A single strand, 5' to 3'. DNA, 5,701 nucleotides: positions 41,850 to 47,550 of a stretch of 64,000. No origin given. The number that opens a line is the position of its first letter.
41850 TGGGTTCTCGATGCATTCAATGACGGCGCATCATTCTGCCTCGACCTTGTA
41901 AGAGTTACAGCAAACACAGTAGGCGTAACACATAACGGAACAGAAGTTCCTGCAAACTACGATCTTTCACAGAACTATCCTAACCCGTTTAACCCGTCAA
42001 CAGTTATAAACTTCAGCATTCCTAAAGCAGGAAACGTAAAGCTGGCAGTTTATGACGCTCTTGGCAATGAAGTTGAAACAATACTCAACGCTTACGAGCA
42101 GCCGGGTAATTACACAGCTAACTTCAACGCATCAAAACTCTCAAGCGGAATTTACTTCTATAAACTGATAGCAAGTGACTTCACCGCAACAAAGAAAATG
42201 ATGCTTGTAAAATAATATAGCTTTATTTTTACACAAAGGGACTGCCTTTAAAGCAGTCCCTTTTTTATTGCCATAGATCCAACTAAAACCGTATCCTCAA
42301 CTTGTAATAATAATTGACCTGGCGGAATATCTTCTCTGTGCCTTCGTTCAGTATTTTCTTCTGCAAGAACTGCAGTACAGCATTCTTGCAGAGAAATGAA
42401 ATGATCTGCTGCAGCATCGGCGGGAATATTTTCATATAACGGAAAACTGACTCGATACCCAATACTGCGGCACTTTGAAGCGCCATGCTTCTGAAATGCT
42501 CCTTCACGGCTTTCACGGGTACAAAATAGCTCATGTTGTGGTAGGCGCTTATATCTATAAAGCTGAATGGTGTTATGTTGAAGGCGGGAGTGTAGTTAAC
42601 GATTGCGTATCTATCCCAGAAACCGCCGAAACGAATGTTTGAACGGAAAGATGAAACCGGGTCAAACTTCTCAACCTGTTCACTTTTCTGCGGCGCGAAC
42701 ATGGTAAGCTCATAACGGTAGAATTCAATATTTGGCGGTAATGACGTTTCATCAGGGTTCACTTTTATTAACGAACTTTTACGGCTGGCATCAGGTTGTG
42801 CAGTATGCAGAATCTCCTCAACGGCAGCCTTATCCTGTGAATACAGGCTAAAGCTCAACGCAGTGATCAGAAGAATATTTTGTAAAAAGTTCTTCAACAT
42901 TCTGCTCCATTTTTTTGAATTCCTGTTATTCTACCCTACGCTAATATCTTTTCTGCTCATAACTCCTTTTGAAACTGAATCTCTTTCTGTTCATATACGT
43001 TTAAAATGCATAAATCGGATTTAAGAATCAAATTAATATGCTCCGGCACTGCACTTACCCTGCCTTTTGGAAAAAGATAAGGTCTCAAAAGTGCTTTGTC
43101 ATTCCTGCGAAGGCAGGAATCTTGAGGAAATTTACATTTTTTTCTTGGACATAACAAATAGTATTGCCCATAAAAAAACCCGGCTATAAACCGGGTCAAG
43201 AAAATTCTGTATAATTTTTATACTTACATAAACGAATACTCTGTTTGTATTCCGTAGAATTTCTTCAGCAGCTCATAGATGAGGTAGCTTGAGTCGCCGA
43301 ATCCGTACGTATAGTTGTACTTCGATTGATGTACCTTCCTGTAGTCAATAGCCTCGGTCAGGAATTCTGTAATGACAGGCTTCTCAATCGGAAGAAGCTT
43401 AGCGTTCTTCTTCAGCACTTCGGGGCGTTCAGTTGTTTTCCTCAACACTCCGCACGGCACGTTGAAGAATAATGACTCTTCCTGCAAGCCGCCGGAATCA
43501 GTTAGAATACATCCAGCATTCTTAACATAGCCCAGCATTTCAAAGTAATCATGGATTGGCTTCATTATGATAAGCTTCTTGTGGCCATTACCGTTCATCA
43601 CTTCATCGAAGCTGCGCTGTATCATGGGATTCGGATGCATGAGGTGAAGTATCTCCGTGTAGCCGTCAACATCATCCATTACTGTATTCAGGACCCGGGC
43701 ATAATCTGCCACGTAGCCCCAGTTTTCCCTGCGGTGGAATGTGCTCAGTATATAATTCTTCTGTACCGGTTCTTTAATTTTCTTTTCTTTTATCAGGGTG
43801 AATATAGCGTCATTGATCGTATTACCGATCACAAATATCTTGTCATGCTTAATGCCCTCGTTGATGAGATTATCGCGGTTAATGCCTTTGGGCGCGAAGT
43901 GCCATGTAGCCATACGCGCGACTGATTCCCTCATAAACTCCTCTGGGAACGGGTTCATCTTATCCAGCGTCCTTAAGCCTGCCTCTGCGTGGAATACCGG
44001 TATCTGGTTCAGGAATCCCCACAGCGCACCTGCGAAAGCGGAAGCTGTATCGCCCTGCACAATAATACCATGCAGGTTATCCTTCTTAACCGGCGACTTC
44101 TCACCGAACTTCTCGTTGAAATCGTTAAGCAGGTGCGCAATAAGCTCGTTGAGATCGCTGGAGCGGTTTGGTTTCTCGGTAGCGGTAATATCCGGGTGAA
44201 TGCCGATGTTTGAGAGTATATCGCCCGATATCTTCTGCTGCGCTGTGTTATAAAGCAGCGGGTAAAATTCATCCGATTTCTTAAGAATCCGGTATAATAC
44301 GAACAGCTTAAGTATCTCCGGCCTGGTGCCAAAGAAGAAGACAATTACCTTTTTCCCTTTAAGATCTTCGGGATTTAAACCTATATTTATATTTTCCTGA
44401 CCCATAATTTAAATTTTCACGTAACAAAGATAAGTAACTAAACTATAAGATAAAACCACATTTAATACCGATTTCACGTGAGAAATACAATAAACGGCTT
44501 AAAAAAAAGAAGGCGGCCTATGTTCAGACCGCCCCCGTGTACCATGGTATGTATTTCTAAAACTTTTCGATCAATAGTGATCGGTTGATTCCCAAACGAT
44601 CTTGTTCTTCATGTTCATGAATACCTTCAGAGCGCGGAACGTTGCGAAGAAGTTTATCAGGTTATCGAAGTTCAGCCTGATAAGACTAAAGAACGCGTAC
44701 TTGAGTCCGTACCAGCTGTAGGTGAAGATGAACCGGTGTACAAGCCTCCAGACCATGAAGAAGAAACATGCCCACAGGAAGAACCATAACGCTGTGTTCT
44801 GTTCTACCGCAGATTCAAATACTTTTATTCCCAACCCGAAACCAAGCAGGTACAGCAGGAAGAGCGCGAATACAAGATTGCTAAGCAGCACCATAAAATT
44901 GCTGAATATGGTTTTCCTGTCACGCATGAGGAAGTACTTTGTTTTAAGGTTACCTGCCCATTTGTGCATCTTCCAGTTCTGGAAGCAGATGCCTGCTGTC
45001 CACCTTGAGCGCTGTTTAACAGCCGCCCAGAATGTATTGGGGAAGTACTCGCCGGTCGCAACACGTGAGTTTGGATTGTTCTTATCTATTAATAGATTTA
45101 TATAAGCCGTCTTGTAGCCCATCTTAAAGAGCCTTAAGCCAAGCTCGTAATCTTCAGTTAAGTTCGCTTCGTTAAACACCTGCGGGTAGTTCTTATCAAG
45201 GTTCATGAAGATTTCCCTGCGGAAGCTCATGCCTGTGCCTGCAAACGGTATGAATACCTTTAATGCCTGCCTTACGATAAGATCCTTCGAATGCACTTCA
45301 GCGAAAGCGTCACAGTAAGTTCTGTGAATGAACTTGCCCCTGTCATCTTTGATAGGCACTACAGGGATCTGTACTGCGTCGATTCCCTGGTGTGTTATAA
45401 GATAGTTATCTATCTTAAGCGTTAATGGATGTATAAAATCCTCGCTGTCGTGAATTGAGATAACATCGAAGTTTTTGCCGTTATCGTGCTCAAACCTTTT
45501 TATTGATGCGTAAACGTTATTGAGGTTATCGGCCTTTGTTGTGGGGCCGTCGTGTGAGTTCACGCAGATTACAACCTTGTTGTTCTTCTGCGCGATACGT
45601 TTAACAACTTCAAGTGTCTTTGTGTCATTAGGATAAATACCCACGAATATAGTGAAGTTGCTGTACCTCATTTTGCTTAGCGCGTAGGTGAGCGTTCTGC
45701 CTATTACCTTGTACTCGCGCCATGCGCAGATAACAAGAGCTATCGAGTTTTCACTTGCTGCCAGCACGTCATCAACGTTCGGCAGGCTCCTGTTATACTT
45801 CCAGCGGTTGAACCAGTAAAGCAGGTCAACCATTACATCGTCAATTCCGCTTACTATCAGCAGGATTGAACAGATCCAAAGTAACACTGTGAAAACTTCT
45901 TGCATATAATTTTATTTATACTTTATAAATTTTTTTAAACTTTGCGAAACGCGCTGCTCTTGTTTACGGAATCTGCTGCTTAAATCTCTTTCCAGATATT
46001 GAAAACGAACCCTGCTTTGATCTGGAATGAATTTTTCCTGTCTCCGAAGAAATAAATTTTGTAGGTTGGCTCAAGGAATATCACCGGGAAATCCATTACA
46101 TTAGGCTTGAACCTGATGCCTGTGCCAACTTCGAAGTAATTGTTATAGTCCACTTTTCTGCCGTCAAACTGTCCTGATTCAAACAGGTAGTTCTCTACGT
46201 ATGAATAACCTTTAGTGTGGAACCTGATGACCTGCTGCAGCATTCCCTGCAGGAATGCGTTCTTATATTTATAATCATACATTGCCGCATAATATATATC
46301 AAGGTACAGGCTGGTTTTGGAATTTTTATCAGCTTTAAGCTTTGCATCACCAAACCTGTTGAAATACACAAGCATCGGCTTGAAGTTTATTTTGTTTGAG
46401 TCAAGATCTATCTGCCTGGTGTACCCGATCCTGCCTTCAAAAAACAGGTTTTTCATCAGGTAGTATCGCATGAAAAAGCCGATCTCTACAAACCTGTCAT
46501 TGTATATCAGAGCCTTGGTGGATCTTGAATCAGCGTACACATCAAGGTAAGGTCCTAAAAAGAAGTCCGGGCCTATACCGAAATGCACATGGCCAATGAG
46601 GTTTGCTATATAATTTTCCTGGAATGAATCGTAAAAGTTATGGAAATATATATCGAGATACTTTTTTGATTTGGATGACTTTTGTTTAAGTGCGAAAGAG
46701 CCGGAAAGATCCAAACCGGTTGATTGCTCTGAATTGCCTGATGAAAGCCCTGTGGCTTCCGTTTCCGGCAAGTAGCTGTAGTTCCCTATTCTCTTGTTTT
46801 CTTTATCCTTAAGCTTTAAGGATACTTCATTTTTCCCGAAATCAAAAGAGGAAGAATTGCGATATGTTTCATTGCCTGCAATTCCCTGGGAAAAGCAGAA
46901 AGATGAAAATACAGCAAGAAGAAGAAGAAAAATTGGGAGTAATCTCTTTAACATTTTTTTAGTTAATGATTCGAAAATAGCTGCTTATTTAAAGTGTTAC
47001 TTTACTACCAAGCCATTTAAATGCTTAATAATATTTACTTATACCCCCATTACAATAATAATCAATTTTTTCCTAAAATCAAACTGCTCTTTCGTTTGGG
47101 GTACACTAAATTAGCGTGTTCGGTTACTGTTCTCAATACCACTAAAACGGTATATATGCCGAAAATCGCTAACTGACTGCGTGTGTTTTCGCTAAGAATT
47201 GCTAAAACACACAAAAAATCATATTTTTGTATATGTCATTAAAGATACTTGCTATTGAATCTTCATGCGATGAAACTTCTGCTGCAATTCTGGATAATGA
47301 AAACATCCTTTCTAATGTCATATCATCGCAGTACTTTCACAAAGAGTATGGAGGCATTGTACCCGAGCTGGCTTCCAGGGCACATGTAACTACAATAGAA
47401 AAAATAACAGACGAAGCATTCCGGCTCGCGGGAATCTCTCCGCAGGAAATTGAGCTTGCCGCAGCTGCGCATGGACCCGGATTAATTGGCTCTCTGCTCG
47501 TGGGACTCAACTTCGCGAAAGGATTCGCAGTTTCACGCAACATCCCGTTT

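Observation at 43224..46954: Outer-membrane protein + NfrB-like processive GT2 synthase + WecB: a compact putative ManNAc-type exopolysaccharide system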

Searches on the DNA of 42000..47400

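Call 37: search_rna_families(source=window, start=42000, end=47400, threshold=evalue, max_evalue=1)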
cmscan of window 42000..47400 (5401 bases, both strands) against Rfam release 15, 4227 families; matches with E-value up to 1: 8.
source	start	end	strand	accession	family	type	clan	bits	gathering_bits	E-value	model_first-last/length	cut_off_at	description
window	43074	43135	+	RF02748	FtrB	Gene; sRNA;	-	31.4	66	0.031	1-115/115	no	Francisella sRNA B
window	42211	42269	+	RF02064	STnc370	Gene; sRNA;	-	29.3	54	0.65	1-71/71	no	Enterobacterial sRNA STnc370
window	43169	43251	-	RF02869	ncS025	Gene; sRNA;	-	25.2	46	0.24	1-85/85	no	Burkholderia sRNA 25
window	43170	43273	-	RF00513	Trp_leader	Cis-reg; leader;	-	24.2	41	0.13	1-100/100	no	Tryptophan operon leader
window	43291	43402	+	RF00410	SNORA2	Gene; snRNA; snoRNA; HACA-box;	CL00021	23.8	70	0.76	1-137/137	no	Small nucleolar RNA SNORA2/SNORA34 family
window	44506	44547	-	RF02398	sau-6072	Gene; sRNA;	-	22.2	50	0.48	1-53/53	no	Staphylococcus sRNA sau-6072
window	44499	44609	-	RF00558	L20_leader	Cis-reg; leader;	-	22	58.7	0.62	1-127/127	no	Ribosomal protein L20 leader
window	43170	43235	-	RF02837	anti-hemB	Gene; sRNA;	-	20.3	49.5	0.24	1-81/81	no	Burkholderia RNA 7 (anti-hemB)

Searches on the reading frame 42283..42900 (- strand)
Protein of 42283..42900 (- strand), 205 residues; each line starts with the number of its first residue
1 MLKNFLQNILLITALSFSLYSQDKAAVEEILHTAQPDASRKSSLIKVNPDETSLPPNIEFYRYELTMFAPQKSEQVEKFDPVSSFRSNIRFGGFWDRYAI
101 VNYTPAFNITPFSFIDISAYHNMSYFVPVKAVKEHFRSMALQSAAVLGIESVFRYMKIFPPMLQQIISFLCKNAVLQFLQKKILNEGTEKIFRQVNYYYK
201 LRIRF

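Call 3: search_protein_families(library=pfam, proteins=[window:42283-42900:-], max_evalue=0.1)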
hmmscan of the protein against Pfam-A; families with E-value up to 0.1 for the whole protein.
window:42283-42900:- (205 aa): 0 families

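Call 4: search_protein_families(library=ncbifam, proteins=[window:42283-42900:-], max_evalue=0.1)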
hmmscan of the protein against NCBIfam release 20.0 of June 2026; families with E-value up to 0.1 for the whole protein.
window:42283-42900:- (205 aa): 0 families

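Call 42: find_homologous_proteins(query=window:42283-42900:-, max_evalue=0.001)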
Query window:42283-42900:- (205 aa): 49 proteins with E <= 0.001 among 175 candidates.
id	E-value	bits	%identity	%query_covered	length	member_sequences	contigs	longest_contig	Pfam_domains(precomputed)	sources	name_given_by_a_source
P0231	1.6e-129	447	100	100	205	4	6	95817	-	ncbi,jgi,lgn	-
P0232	9.0e-114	396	85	100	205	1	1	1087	-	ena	-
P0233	7.5e-113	393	85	100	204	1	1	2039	-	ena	-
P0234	4.7e-111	387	83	100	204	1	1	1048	-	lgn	-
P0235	1.3e-110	386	82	100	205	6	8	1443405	-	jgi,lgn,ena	jgi:hypothetical protein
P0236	1.3e-108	379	81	100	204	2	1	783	-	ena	-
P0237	1.7e-108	379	82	100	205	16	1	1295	-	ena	-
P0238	6.0e-105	367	78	100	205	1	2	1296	-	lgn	-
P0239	3.5e-90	319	71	100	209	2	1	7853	-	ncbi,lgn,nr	ncbi:MAG: hypothetical protein JNK43_04795 [Ignavibacteria bacterium]|nr:hypothetical protein [Ignav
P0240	3.1e-86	306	69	100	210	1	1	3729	-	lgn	-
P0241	4.9e-75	270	59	100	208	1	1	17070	-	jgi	jgi:hypothetical protein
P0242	1.2e-45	174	44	100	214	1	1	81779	-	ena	-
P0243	9.1e-43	164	42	100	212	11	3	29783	-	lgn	-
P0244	1.5e-42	164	42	100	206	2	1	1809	-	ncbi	-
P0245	7.8e-42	161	42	100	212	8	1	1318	-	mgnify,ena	mgnify:FL=1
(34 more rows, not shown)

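Call 49: predict_structure(alignment_id=A4)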
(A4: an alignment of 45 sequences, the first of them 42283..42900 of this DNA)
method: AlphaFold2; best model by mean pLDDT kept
length: 205 residues; sequences in the alignment: 45
mean_pLDDT: 70.9   pTM: 0.53
mean pLDDT of the five models: 70.9, 70.1, 68.8, 68.2, 62.5
residues with pLDDT >= 90: 0; 70-90: 131; 50-70: 33; < 50: 41
segments of 3 or more residues with pLDDT < 50: 28-51, 60-65, 67-76
pLDDT, mean of each block of 10 residues (from residue 1): 77 80 54 43 42 54 47 51 74 82 84 83 83 81 86 82 85 85 62 78 81
secondary structure, 60 per line:
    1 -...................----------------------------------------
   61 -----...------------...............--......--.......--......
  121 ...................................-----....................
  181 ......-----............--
elements in order: H2-20 H81-88 E89-95 E98-103 E106-112 E115-128 H129-155 H161-186 E192-203

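Call 52: fold_search(model_id=the predicted structure, library=pdb)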
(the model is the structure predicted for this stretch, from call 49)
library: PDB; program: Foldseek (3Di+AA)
matches with E <= 10: 130; with E <= 0.001: 0
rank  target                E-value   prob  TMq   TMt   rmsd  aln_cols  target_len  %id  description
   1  3f79_B                5.6e-01  0.15  0.22  0.20  12.0       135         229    7  Structure of pseudo-centered cell crystal form of the C-terminal phosphatase domain of P. aeruginosa RssB (released 2009-11-24)
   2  7zhg_A                6.3e-01  0.20  0.22  0.23   9.1       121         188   13  High-resolution cryo-EM structure of Pyrococcus abyssi 30S ribosomal subunit bound to mRNA and initiator tRNA anticodo (released 2022-06-29)
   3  3j6x_S1               7.5e-01  0.08  0.16  0.15  16.5       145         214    8  S. cerevisiae 80S ribosome bound with Taura syndrome virus (TSV) IRES, 5 degree rotation (Class II) (released 2014-06-11)
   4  1cby                  8.4e-01  0.33  0.19  0.17   4.7        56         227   11  DELTA-ENDOTOXIN (released 1996-10-14)
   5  1ia9_A                9.5e-01  0.03  0.11  0.09  14.2       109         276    8  CRYSTAL STRUCTURE OF THE ATYPICAL PROTEIN KINASE DOMAIN OF A TRP CA-CHANNEL, CHAK (AMPPNP COMPLEX) (released 2001-06-06)
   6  6ahq_A                1.1e+00  0.23  0.24  0.37   9.0       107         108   13  Structure of the 40-167 fragment of FliL (released 2019-03-06)
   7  8g4s_B                1.3e+00  0.16  0.25  0.23   7.3       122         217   13  40S ribosomal subunit of the 80S Giardia intestinalis assemblage A ribosome with Emetine bound in V2 conformation with (released 2024-01-31)
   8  8g4i_B                1.5e+00  0.16  0.25  0.24   7.2       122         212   13  40S ribosomal subunit of the 80S Giardia intestinalis assemblage A ribosome with Emetine bound in V1 conformation (released 2024-10-30)
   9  6t1a                  1.5e+00  0.13  0.18  0.16   4.6        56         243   11  Structure of mosquitocidal Cyt1Aa protoxin obtained by Serial Femtosecond Crystallography on in vivo grown crystals at p (released 2020-10-14)
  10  6ahq_N                1.6e+00  0.16  0.24  0.38   9.2       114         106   13  Structure of the 40-167 fragment of FliL (released 2019-03-06)
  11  2ya3_B                1.6e+00  0.14  0.15  0.39  17.2        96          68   12  STRUCTURE OF THE REGULATORY FRAGMENT OF MAMMALIAN AMPK IN COMPLEX WITH COUMARIN ADP (released 2011-03-16)
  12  7pwo_B1               1.6e+00  0.12  0.21  0.20   7.6       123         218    9  Cryo-EM structure of Giardia lamblia ribosome at 2.75 A resolution (released 2022-04-20)
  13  4fvj_A                1.7e+00  0.07  0.18  0.25   9.3       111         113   14  SPFH domain of the mouse stomatin (Crystal form 2) (released 2012-08-15)
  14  3j80_B                1.7e+00  0.04  0.14  0.14  15.9       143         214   10  CryoEM structure of 40S-eIF1-eIF1A preinitiation complex (released 2014-11-05)
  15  3f79_A                1.8e+00  0.08  0.21  0.20  11.7       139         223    7  Structure of pseudo-centered cell crystal form of the C-terminal phosphatase domain of P. aeruginosa RssB (released 2009-11-24)
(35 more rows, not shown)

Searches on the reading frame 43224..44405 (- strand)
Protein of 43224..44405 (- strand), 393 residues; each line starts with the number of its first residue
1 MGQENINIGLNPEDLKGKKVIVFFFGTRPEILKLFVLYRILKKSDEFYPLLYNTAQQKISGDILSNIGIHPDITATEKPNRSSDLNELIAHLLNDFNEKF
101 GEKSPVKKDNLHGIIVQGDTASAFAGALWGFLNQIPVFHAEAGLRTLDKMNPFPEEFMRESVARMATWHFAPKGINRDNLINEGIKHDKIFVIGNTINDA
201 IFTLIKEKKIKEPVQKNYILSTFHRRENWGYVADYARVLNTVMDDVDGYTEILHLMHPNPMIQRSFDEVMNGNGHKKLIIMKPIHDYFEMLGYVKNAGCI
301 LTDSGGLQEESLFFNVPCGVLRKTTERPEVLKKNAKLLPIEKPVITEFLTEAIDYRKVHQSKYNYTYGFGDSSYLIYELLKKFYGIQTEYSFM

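Call 3: search_protein_families(library=pfam, proteins=[window:43224-44405:-], max_evalue=0.1)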
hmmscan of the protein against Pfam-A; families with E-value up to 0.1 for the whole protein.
window:43224-44405:- (393 aa): 2 families
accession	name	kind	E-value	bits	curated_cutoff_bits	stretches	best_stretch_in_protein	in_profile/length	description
PF02350.25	Epimerase_2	-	1.9e-66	224.7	30.6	1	43-381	5-347/347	UDP-N-acetylglucosamine 2-epimerase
PF17651.6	Raco_middle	-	0.072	13.2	26.8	0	55-121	33-94/163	RACo middle region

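Call 4: search_protein_families(library=ncbifam, proteins=[window:43224-44405:-], max_evalue=0.1)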
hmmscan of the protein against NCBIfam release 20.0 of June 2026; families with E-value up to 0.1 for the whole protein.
window:43224-44405:- (393 aa): 3 families
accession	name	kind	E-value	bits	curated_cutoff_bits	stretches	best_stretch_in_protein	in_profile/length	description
TIGR00236.1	wecB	equivalog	2.8e-69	234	210.15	1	21-382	3-364/366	non-hydrolyzing UDP-N-acetylglucosamine 2-epimerase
TIGR03568.1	NeuC_NnaA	equivalog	1.6e-15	56.8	235.9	1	21-226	3-211/365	UDP-N-acetylglucosamine 2-epimerase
NF041010.1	glycosy_Agl16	equivalog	0.0091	14.9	575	1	169-218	137-181/352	glycosylation protein Agl16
